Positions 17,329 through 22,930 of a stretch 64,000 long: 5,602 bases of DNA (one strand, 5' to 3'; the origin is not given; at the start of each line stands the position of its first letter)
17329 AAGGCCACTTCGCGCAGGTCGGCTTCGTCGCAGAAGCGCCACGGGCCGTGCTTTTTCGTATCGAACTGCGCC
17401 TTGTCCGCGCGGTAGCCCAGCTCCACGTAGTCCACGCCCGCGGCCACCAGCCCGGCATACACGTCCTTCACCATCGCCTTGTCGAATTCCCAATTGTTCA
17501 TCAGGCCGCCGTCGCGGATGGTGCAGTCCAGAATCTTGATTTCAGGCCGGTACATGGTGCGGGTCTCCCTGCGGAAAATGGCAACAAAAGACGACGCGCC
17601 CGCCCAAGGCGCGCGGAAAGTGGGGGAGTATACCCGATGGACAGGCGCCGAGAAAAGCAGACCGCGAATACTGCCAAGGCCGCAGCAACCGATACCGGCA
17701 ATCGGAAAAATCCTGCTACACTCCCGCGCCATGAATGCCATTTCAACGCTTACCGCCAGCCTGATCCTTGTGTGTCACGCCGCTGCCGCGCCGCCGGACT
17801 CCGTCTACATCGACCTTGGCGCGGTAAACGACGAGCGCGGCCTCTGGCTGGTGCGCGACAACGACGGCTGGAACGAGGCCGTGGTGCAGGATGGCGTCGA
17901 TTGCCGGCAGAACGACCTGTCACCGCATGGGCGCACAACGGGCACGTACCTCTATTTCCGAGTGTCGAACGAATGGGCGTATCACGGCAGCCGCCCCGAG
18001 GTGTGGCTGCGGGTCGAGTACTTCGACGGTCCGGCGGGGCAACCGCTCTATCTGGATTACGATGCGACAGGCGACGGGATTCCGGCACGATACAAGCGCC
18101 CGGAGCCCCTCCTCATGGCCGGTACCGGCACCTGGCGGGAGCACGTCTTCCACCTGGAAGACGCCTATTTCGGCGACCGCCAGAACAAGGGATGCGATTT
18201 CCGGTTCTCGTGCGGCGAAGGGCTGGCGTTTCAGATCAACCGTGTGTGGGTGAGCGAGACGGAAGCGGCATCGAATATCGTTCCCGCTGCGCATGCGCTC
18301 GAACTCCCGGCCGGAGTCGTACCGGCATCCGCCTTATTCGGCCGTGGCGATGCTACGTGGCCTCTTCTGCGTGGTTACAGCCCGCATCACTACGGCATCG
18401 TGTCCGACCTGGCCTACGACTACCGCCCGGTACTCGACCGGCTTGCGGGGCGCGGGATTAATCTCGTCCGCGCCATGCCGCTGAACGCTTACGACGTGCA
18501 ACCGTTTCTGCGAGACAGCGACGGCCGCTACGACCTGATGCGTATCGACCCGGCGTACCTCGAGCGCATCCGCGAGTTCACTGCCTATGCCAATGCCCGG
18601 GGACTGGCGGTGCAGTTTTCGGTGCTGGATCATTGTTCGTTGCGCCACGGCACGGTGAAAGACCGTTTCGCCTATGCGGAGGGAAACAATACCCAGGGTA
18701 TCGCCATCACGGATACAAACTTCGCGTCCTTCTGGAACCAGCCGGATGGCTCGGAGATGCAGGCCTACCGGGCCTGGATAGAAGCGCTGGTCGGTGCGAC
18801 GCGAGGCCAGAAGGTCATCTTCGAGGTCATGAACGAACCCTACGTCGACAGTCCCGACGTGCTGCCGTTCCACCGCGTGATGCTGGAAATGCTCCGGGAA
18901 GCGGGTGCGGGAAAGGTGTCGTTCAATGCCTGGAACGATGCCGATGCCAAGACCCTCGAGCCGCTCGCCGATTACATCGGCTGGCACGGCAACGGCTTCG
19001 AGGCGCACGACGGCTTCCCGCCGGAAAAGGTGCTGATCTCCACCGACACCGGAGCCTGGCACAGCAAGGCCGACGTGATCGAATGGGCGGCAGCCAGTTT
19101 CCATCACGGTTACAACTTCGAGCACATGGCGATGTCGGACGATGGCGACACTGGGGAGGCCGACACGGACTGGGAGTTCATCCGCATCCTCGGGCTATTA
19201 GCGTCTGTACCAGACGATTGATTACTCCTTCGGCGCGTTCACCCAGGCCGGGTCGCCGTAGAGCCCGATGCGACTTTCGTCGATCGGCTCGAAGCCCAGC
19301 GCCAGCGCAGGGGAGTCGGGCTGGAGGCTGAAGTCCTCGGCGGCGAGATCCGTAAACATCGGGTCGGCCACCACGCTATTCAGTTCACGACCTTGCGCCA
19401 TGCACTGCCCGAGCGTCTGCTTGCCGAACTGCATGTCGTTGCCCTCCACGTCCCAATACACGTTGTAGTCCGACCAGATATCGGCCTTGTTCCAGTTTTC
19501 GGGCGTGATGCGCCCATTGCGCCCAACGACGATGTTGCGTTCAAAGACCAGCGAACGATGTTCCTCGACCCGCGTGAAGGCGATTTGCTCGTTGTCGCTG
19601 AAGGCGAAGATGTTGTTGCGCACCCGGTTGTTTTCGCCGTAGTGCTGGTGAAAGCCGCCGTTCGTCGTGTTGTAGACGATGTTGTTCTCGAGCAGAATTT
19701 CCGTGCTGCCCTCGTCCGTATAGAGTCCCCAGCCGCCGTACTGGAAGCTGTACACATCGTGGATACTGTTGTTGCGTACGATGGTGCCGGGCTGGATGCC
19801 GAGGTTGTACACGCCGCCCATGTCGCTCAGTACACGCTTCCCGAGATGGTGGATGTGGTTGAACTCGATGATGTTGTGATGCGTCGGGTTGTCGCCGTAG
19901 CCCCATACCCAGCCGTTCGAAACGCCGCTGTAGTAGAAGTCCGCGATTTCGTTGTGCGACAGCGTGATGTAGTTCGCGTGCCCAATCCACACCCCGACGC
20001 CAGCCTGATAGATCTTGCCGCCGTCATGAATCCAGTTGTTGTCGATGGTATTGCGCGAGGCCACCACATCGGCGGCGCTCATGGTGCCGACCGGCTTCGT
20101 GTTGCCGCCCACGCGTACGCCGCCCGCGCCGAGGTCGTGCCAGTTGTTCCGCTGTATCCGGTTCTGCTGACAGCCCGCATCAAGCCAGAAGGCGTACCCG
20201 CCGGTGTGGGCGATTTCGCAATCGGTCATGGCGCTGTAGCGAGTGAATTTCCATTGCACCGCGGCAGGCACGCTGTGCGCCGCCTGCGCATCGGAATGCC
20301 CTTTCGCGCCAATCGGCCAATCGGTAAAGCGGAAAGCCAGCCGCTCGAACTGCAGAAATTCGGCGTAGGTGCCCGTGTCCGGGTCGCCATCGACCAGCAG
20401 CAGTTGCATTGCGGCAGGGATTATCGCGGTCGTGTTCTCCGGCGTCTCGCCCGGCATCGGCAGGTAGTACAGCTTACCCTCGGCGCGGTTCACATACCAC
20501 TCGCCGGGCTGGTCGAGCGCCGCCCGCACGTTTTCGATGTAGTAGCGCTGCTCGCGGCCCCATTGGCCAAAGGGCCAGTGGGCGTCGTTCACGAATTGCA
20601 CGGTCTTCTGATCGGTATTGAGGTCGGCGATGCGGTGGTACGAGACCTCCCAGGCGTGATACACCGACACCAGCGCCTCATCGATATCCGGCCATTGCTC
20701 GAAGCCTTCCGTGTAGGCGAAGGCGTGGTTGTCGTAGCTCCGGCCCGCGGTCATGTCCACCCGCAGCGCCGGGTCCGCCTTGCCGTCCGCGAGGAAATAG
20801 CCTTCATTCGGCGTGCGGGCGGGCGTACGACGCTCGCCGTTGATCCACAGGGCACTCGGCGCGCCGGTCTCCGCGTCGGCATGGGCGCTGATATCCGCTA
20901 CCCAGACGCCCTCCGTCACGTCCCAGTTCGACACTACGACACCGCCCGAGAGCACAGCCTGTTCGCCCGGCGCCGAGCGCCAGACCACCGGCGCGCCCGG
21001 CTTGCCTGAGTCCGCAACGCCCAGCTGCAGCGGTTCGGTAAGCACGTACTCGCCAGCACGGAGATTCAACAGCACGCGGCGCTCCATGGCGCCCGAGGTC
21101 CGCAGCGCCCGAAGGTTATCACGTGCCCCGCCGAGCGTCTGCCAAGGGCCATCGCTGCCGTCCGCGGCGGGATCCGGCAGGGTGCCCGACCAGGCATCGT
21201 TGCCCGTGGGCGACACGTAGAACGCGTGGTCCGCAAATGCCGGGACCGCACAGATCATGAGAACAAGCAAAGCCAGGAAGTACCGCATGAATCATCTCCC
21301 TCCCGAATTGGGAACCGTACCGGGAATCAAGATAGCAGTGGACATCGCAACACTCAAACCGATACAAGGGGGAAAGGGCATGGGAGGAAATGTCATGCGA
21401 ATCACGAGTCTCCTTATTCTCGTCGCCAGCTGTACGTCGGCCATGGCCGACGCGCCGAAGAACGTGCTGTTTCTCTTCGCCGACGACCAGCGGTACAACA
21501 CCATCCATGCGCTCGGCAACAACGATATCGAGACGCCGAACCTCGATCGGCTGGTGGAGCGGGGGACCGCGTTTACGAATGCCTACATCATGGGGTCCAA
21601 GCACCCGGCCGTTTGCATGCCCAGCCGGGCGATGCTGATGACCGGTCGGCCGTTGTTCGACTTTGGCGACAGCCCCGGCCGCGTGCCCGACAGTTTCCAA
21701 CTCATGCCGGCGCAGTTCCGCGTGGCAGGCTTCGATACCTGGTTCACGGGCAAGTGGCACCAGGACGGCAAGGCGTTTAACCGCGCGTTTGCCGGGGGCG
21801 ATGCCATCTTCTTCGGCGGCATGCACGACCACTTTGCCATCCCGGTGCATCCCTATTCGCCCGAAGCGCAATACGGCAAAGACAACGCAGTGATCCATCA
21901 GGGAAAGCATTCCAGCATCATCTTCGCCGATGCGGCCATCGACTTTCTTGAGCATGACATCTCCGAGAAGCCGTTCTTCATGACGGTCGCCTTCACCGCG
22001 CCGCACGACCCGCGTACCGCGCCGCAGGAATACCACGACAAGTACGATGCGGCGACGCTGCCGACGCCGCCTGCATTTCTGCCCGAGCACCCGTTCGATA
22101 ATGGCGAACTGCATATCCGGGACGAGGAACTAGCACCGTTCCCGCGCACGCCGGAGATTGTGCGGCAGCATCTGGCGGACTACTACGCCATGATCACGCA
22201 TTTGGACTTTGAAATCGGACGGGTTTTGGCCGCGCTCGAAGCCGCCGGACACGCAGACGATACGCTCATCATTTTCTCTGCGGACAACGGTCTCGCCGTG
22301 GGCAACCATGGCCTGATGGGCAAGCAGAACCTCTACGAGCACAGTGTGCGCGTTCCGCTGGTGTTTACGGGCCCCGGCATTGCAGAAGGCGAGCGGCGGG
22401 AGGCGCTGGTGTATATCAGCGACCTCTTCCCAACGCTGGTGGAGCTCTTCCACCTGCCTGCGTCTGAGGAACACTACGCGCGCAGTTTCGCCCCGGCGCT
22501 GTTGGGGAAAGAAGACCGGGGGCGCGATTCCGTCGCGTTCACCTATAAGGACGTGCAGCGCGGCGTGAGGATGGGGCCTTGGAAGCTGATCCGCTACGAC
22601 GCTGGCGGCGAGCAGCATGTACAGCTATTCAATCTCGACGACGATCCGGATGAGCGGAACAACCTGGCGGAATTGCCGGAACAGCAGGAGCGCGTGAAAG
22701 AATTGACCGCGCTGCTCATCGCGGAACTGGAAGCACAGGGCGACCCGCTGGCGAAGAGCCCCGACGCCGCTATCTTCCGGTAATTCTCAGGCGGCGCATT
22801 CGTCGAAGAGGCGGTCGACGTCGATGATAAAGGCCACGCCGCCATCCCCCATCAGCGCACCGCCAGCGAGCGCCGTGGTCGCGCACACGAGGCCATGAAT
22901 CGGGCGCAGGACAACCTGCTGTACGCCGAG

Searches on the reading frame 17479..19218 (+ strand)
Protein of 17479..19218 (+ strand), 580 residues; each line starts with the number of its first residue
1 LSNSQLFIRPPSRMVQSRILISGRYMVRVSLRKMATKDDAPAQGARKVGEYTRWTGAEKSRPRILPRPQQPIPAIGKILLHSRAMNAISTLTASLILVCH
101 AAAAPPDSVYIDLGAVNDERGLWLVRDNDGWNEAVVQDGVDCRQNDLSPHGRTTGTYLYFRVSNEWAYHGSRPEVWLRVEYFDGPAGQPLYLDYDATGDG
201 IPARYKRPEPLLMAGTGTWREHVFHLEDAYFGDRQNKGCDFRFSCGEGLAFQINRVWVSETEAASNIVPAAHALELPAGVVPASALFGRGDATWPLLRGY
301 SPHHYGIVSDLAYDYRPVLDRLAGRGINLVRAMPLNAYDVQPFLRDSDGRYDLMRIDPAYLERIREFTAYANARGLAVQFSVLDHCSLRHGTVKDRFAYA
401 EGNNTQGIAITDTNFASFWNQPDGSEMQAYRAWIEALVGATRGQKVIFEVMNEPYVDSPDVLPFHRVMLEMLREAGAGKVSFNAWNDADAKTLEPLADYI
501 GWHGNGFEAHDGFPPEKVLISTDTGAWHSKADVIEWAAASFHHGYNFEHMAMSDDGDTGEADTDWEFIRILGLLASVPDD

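Call 7: search_protein_families(library=pfam, proteins=[window:17479-19218:+], max_evalue=0.01)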
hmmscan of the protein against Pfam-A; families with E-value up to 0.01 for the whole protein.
window:17479-19218:+ (580 aa): 1 family
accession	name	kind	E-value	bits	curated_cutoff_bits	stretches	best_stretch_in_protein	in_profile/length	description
PF00150.24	Cellulase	-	0.0001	22.3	23.5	1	314-477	22-159/272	Cellulase (glycosyl hydrolase family 5)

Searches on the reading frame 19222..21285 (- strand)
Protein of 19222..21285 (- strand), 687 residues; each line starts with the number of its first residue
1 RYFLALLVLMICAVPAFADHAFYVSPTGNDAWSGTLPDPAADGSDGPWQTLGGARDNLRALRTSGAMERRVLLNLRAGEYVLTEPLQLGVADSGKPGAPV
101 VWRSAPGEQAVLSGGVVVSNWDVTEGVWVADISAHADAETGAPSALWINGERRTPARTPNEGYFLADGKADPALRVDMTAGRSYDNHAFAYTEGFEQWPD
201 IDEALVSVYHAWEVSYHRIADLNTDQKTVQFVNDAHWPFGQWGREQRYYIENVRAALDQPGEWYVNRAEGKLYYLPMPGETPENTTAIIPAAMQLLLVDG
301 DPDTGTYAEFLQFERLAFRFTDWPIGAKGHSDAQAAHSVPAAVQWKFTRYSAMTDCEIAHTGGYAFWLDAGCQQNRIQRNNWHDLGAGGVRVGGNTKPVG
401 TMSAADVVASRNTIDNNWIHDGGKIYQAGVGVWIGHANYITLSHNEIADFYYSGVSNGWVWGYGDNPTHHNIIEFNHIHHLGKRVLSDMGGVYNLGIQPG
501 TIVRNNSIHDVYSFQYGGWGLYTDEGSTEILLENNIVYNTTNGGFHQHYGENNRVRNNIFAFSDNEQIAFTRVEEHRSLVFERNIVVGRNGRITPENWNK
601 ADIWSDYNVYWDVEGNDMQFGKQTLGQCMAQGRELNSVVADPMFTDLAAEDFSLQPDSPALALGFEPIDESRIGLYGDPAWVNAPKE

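Call 7: search_protein_families(library=pfam, proteins=[window:19222-21285:-], max_evalue=0.01)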
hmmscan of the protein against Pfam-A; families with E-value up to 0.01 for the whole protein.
window:19222-21285:- (687 aa): 3 families
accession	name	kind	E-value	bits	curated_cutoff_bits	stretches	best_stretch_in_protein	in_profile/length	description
PF13229.12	Beta_helix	-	1.1e-13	51.5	25.9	3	469-589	32-137/158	Right handed beta helix region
PF21231.2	GH141_M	-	1.1e-07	32.3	27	1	127-276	3-155/156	GH141 insertion domain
PF17161.10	DUF5123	-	0.00041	21.9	35.1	1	563-681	12-113/113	Domain of unknown function (DUF5123)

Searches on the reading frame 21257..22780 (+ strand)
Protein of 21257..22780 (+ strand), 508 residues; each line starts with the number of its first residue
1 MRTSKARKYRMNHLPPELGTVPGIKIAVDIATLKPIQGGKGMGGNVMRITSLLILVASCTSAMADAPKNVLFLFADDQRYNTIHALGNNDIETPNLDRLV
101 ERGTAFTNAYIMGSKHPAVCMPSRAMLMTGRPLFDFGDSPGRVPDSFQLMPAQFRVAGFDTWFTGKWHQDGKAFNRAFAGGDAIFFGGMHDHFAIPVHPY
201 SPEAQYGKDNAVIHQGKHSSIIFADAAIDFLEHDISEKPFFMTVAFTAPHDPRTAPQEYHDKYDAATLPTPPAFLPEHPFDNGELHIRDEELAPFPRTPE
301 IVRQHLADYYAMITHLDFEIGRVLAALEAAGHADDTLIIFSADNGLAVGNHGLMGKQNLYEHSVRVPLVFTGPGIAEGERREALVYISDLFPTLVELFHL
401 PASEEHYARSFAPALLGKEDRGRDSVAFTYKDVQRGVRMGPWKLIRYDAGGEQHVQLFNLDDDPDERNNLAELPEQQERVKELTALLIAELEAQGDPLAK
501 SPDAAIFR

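Call 7: search_protein_families(library=pfam, proteins=[window:21257-22780:+], max_evalue=0.01)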
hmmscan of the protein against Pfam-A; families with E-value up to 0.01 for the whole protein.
window:21257-22780:+ (508 aa): 3 families
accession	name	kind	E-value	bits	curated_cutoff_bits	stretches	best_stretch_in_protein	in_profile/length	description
PF00884.28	Sulfatase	-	2.9e-50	171.7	25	1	68-399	1-300/301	Sulfatase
PF16347.10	SGSH_C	-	5.7e-15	56.2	29.3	1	349-488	1-149/154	N-sulphoglucosamine sulphohydrolase, C-terminal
PF01663.27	Phosphodiest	-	0.001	19.2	23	0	79-131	10-55/342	Type I phosphodiesterase / nucleotide pyrophosphatase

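Call 23: search_protein_families(library=ncbifam, proteins=[window:21257-22780:+], max_evalue=1)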
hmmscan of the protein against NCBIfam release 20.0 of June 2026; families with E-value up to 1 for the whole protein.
window:21257-22780:+ (508 aa): 6 families
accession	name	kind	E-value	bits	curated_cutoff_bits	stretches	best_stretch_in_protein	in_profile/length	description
NF010322.0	PRK13759.1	equivalog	1.7e-59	201.6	481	2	218-497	180-463/486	arylsulfatase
TIGR03417.1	chol_sulfatase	equivalog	9.3e-53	179.8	433.45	2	235-485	180-434/500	choline-sulfatase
NF045661.1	HdlasePehA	equivalog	1.3e-37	129.6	900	3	301-430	276-408/506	phosphoric/sulfuric ester hydrolase PehA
NF052527.1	Mn_arylsulf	exception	3e-36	125.3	850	2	222-496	182-457/479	manganese-dependent arylsulfatase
NF038282.1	LapC_YejM_PbgA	exception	9.4e-05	20.9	825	1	305-409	410-512/584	LPS biosynthesis-modulating metalloenzyme YejM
NF042991.1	alk_phos_PafA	equivalog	0.1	11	650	1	358-400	497-538/554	alkaline phosphatase PafA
